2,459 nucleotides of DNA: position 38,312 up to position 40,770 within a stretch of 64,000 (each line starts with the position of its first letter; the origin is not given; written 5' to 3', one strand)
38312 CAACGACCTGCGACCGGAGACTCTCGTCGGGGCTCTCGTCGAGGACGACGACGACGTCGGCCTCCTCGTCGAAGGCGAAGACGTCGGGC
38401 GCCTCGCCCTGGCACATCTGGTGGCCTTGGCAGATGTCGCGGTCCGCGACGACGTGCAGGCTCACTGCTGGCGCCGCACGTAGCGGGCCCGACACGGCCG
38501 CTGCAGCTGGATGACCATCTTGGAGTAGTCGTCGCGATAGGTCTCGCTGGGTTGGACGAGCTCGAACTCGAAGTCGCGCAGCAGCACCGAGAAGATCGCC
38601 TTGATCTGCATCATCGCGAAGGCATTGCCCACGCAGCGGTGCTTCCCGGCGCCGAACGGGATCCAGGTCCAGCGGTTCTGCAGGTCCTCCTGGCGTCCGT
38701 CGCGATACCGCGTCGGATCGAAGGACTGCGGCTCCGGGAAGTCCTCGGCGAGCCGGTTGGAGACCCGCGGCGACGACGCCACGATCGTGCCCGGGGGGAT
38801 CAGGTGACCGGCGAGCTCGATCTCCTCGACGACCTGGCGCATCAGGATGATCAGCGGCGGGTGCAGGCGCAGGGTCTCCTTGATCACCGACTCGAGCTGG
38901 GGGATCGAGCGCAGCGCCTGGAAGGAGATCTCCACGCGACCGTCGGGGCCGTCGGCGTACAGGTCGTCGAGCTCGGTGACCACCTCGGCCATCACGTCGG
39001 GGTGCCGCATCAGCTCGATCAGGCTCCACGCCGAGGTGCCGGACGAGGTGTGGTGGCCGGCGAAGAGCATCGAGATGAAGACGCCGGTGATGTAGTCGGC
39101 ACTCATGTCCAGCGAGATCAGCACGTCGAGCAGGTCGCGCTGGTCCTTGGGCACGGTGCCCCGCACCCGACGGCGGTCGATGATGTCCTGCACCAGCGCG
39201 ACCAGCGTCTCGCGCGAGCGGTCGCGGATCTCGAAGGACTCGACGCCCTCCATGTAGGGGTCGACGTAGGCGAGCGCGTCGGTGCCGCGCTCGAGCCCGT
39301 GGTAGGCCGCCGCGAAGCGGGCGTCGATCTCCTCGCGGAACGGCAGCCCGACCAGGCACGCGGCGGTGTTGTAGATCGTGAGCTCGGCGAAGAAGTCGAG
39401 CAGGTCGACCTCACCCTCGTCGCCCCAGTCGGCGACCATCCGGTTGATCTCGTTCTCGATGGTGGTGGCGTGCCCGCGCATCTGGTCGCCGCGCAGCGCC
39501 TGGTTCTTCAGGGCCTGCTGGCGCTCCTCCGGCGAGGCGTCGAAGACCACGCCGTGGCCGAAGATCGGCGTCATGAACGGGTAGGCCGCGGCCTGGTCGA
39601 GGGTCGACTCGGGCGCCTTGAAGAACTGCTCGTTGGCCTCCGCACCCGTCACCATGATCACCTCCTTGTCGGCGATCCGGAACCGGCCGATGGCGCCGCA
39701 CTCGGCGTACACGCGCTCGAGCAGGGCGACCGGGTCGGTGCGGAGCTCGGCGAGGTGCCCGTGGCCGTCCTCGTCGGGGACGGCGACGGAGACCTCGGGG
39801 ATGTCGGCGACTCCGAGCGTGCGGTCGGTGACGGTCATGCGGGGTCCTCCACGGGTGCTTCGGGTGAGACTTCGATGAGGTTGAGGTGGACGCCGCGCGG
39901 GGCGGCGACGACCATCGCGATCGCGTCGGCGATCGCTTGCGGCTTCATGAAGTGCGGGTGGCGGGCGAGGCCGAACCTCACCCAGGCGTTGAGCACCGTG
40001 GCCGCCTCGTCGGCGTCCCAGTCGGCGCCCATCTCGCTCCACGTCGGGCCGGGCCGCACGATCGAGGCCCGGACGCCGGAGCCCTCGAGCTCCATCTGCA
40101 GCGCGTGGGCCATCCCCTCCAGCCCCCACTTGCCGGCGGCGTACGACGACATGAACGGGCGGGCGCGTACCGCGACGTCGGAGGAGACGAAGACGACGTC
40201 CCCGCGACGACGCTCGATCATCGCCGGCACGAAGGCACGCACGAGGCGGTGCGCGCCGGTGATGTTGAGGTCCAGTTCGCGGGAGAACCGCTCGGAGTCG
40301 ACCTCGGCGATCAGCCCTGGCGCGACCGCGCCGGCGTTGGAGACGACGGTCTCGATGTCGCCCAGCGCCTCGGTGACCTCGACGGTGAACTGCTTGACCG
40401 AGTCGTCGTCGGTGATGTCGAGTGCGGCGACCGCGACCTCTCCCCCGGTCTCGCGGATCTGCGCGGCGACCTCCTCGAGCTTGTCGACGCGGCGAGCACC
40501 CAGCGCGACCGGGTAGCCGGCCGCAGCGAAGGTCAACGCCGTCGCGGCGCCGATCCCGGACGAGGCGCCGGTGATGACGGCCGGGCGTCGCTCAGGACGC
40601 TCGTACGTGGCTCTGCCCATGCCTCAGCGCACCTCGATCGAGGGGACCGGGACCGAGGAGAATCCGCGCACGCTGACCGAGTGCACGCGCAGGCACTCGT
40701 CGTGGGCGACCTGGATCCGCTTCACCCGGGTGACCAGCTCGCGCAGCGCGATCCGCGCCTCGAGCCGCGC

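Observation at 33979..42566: Bacterial CYP51 cassette as a single 10-gene co-directional, translationally coupled string under a KstR-type box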

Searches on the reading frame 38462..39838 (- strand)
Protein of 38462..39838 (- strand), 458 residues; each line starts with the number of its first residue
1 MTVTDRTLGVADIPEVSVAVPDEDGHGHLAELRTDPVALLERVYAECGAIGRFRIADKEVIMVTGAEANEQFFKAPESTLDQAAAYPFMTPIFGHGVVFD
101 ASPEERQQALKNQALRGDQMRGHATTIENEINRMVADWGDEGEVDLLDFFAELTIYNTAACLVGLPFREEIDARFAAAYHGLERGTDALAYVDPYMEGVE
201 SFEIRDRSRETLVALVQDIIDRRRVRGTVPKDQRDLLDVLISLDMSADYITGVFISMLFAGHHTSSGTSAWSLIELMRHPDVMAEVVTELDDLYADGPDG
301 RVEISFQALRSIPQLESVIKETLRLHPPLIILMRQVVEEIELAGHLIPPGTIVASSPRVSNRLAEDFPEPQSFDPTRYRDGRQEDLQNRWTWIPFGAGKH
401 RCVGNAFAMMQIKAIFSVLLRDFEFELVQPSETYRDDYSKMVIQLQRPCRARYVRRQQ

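Call 4: search_protein_families(library=pfam, proteins=[window:38462-39838:-])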
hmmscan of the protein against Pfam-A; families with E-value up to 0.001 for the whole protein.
window:38462-39838:- (458 aa): 1 family
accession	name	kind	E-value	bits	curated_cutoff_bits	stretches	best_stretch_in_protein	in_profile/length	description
PF00067.27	p450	-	2.2e-59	201.9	22.8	1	27-439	11-448/462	Cytochrome P450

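Call 5: search_protein_families(library=ncbifam, proteins=[window:38462-39838:-])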
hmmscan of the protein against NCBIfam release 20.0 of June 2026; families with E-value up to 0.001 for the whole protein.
window:38462-39838:- (458 aa): 10 families
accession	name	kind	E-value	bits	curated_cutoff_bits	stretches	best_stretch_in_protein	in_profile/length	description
NF051859.1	AlbFlvMonOxTrpSyn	equivalog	5e-40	137.4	700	1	25-433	30-437/457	bifunctional albaflavenone monooxygenase/terpene synthase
NF050147.1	aminopyruv_ApyO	equivalog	1.5e-36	126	525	1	105-431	89-401/444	RiPP biosynthesis cytochrome P450 ApyO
NF045812.1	PentlenOxigase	equivalog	5.3e-33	114.5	800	1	27-421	14-407/444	pentalenene oxygenase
TIGR04538.1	P450_cycloAA_1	subfamily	7.4e-26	90.9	500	2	315-422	258-365/395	cytochrome P450, cyclodipeptide synthase-associated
TIGR04515.1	P450_rel_GT_act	subfamily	2.4e-13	50.2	343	1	313-383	257-328/386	P450-derived glycosyltransferase activator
NF053744.1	FAProxCypCBc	equivalog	4.2e-11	42.1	600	2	315-428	276-389/416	CYP152 family fatty-acid peroxygenase CypC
NF041802.1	P450_SolI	exception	2.1e-10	39.7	850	1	306-425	286-397/424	solanimycin biosynthesis cytochrome P450 SolI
NF041177.1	Cyp119_Thmprot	equivalog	3.3e-06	26.1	680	1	317-424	244-341/368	cytochrome P450 Cyp119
TIGR04458.1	CYP450_TxtE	equivalog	1.8e-05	23.6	500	1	331-423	292-375/403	4-nitrotryptophan synthase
NF045816.1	PentlenlactSyn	equivalog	8.9e-05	21.3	700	1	332-435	284-379/396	pentalenolactone synthase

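Call 6: search_solved_structures(query=window:38462-39838:-, max_evalue=1e-20, show_alignments=1)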
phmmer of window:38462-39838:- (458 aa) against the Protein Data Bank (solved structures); distinct sequences matched with E-value up to 1e-20: 67 (the best 60 are shown).
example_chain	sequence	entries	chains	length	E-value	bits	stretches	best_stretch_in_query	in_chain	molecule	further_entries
7tef_A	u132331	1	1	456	2.5e-185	619.5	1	14-457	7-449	Cytochrome P450 51B1 Cyp51B1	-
1e9x_A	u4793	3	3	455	5.7e-185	618.3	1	22-456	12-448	CYTOCHROME P450 51-LIKE RV0764C | CYTOCHROME P450 51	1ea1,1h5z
1x8v_A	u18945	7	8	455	9.7e-184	614.3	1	22-456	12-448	Cytochrome P450 51 | STEROL 14ALPHA-DEMETHYLASE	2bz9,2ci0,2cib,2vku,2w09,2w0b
2w0a_A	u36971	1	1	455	7.1e-183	611.4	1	22-456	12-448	CYTOCHROME P450 51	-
1u13_A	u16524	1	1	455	2.7e-182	609.5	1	22-456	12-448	Cytochrome P450 51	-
7jj1_A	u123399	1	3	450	1.4e-114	386.4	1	27-457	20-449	Cytochrome P450 51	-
6mi0_A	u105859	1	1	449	1.7e-114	386.1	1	27-456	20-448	Cytochrome P450 51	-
6mcw_A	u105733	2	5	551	2.5e-114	385.5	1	27-457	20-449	Cytochrome P450 51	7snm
6q2c_A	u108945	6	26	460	1.7e-63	218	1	36-457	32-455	Obtusifoliol 14alphademethylase | Obtusifoliol 14alphademethylase, putative | sterol 14a-demethylase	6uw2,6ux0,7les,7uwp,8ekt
5tl8_A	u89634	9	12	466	1.6e-60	208.2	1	44-458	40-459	Protein CYP51 | CYP51, sterol 14alpha-demethylase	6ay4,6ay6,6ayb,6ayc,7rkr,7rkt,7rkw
9bat_A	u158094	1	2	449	7e-60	206.1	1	27-429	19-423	Lanosterol 14-alpha demethylase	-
3jus_A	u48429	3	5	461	9.6e-60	205.6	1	27-456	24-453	Lanosterol 14-alpha demethylase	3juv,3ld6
4uhi_A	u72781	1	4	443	1.1e-59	205.4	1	27-456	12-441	STEROL 14-ALPHA DEMETHYLASE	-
4uhl_A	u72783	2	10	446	1.1e-59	205.4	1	27-456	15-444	STEROL 14-ALPHA DEMETHYLASE | Lanosterol 14-alpha demethylase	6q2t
8yqo_A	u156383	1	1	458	1.2e-59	205.4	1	27-456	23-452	Lanosterol 14-alpha demethylase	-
9wat_A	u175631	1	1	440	9.3e-46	159.5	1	27-456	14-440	Cytochrome P450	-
7wzl_A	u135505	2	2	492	9e-31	110.2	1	27-454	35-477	Putative cytochrome P450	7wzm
2q9f_A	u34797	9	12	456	1.4e-26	96.4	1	200-429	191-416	Cytochrome P450 46A1 | Cholesterol 24-hydroxylase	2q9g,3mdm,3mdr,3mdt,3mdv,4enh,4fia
3dbg_A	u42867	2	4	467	3.1e-26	95.2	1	26-431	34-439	Putative cytochrome P450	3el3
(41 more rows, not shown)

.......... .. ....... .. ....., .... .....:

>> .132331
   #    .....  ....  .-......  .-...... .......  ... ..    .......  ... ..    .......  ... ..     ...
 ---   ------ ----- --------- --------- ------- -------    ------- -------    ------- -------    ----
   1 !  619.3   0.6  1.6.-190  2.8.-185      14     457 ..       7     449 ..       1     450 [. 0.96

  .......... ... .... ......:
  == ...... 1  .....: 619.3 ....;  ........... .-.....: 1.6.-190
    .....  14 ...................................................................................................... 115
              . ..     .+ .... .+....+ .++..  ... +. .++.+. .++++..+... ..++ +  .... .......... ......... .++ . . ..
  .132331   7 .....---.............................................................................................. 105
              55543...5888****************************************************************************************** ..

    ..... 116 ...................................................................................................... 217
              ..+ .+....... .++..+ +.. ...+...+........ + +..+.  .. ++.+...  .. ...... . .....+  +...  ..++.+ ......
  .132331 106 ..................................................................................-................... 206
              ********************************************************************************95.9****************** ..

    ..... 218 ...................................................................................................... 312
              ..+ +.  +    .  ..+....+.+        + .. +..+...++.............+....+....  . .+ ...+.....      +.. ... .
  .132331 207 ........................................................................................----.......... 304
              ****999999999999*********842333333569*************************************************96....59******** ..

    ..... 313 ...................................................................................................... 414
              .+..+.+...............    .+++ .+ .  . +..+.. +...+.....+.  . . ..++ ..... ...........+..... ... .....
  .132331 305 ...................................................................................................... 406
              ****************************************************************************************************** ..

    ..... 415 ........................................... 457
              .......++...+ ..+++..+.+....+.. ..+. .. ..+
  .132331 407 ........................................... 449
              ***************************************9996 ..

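Call 13: find_related_loci(query=window:38465-39838:-, collection=genome_contigs, flank=10000)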
Query window:38465-39838:- (458 aa) in genome_contigs; peptide patterns used: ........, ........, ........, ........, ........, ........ (x = any residue, [..] = any of these).
243 stretches matched a pattern; 173 encode a relative of the query (tblastn E <= 1e-3); the best 80 are kept; 80 distinct loci.
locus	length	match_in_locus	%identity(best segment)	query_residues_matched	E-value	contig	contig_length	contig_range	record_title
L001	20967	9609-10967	95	1-457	0e+0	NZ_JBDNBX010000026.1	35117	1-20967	MAG: Nocardioides sp. isolate SRSW3.bin.5 k97_135668, whole genome shotgun sequence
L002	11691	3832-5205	89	1-458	0e+0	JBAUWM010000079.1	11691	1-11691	MAG: Nocardioides sp. isolate MFD05499_ilm_asm_bin11 k127_164100, whole genome shotgun sequence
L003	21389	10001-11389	89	1-458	0e+0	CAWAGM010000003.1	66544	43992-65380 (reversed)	MAG: uncultured Actinomycetota bacterium isolate MFD02581.bin.2.146 genome assembly, contig: contig_113752, whole genome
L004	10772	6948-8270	92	2-446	0e+0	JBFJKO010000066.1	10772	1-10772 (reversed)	MAG: Nocardioides sp. isolate Mix_sand17.2022.03.D.66 k141_2948973_length_10772_cov_10.8455, whole genome shotgun sequen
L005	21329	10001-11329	89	3-449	0e+0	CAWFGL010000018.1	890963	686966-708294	MAG: uncultured Actinomycetota bacterium isolate MFD03066.bin.3.192 genome assembly, contig: contig_9809, whole genome s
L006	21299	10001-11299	91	10-446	0e+0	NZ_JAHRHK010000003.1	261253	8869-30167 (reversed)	Nocardioides sp. R-C-SC26 scaffold3, whole genome shotgun sequence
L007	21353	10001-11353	89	2-456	0e+0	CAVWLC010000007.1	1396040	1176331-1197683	MAG: uncultured Actinomycetota bacterium isolate MFD09368.bin.1.203 genome assembly, contig: contig_8383, whole genome s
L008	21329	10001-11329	90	1-446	0e+0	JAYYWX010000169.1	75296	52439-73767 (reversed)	MAG: Actinomycetota bacterium isolate XB_MAG11 DB_MAG11_0169, whole genome shotgun sequence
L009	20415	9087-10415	89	1-449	0e+0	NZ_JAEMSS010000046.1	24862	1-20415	MAG: Nocardioides sp. isolate SupBloom_Metag_033 NODE_751_length_24862_cov_12.472205, whole genome shotgun sequence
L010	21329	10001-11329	89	1-446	0e+0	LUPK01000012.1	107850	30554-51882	MAG: Nocardioides sp. REDSEA-S33_B3 scaffold12, whole genome shotgun sequence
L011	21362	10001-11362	86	1-458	0e+0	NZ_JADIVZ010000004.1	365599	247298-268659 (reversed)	Nocardioides acrostichi strain CBS4Y-1 Scaffold4, whole genome shotgun sequence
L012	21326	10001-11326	88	6-446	0e+0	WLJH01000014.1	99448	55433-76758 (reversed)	MAG: Actinomycetota bacterium isolate UFOp-RH-14apr17-516 RH-14apr17-516-c14, whole genome shotgun sequence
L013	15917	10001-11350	77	1-456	0e+0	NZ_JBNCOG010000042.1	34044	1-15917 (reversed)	Nocardioides sp. SYSU DS0663 NODE_42_length_34044_cov_40.053395, whole genome shotgun sequence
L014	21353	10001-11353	77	1-458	0e+0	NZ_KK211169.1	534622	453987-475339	Nocardioides sp. URHA0020 N542DRAFT_scaffold00004.4, whole genome shotgun sequence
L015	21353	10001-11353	77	3-456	0e+0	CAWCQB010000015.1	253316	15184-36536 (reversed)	MAG: uncultured Actinomycetota bacterium isolate MFD09368.bin.2.25 genome assembly, contig: contig_20667, whole genome s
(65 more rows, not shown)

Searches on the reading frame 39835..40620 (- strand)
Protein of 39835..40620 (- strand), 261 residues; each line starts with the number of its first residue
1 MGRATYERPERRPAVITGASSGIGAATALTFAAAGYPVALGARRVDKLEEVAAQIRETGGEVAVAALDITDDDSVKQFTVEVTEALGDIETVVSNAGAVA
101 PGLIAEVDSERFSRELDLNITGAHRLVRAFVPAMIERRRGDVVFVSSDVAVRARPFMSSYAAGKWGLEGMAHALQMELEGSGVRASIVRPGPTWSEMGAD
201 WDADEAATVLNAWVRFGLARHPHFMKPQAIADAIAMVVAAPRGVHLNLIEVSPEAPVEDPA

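Call 4: search_protein_families(library=pfam, proteins=[window:39835-40620:-])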
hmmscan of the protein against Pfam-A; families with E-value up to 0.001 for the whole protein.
window:39835-40620:- (261 aa): 3 families
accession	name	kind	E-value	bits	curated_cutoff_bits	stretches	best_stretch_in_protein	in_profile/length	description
PF00106.31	adh_short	-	2e-49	168.2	26.6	1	14-205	3-194/195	short chain dehydrogenase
PF13561.12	adh_short_C2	-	1.2e-34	120.4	27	1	18-237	1-216/236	Enoyl-(Acyl carrier protein) reductase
PF08659.16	KR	-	3e-15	57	22.6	1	15-175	4-164/180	KR domain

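Call 5: search_protein_families(library=ncbifam, proteins=[window:39835-40620:-])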
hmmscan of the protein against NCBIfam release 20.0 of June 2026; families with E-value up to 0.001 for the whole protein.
window:39835-40620:- (261 aa): 219 families (the best 25 are shown)
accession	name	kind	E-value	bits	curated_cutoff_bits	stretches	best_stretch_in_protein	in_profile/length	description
NF005854.0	PRK07775.1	equivalog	1.1e-103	346.3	260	1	7-259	6-258/274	SDR family oxidoreductase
NF004526.0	PRK05872.1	subfamily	3.8e-41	141.1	276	1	11-214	10-212/297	short-chain dehydrogenase/reductase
NF038213.1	SDR_TniO_fam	equivalog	9.5e-40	136.5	300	1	12-253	3-246/249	SDR family oxidoreductase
NF005881.0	PRK07832.1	equivalog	1.3e-39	136.1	296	1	12-192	10-192/287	SDR family oxidoreductase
NF005806.0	PRK07666.1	equivalog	1.8e-39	135.5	286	1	12-202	8-198/239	3-ketoacyl-ACP reductase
NF005681.0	PRK07478.1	subfamily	3.9e-39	134.6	267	1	12-233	7-226/254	SDR family oxidoreductase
NF009466.0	PRK12826.1-2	subfamily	5.7e-39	134.1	222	1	12-238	4-226/248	3-oxoacyl-ACP reductase FabG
NF005372.1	PRK06914.1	subfamily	8e-39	133.5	320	1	12-192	3-184/279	SDR family oxidoreductase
NF005672.0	PRK07454.1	equivalog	1.2e-38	132.7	234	1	12-241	7-224/241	SDR family oxidoreductase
TIGR01830.1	3oxo_ACP_reduc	equivalog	1.6e-38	132.7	297.75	1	14-210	1-198/239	3-oxoacyl-[acyl-carrier-protein] reductase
NF005878.0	PRK07825.1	subfamily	1.7e-37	129.3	287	1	14-203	12-197/278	short chain dehydrogenase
NF006114.0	PRK08263.1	subfamily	3e-37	128.4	290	1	15-241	7-234/280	short chain dehydrogenase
NF004825.0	PRK06181.1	equivalog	4.1e-37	127.9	215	1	13-199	8-194/268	SDR family oxidoreductase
NF006073.0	PRK08219.1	equivalog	5.7e-37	127.6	218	1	11-254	3-225/227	SDR family oxidoreductase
NF004823.0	PRK06179.1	subfamily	1.2e-36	126.6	310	1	12-200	6-186/271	oxidoreductase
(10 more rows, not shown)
